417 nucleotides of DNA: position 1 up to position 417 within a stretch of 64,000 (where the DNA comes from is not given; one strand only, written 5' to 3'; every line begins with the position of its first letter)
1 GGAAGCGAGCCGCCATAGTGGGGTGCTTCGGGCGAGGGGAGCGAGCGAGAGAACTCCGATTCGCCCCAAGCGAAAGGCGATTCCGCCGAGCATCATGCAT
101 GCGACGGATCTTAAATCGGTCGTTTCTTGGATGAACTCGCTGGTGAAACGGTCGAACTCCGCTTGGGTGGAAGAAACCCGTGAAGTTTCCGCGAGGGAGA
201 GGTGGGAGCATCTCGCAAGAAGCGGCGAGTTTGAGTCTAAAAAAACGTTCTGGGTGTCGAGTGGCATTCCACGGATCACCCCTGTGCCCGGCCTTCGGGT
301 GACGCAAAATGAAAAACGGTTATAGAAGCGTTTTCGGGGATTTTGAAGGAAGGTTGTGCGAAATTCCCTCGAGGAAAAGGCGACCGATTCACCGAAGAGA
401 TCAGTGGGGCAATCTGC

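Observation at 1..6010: Five-copy family: an unrecognised 215-aa N-terminal module fused to unrelated C-terminal cargo (tandem copies P1 and P2 here)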

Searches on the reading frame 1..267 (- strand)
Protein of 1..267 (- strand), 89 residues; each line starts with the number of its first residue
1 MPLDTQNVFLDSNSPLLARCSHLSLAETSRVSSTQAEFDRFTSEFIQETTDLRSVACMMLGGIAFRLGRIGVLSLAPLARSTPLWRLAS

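Call 8: search_protein_families(library=pfam, proteins=[window:1-267:-], max_evalue=0.1)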
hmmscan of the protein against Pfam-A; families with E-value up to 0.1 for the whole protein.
window:1-267:- (89 aa): 0 families

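Call 9: search_protein_families(library=ncbifam, proteins=[window:1-267:-], max_evalue=0.1)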
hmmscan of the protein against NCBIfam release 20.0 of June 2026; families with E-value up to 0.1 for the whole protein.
window:1-267:- (89 aa): 0 families
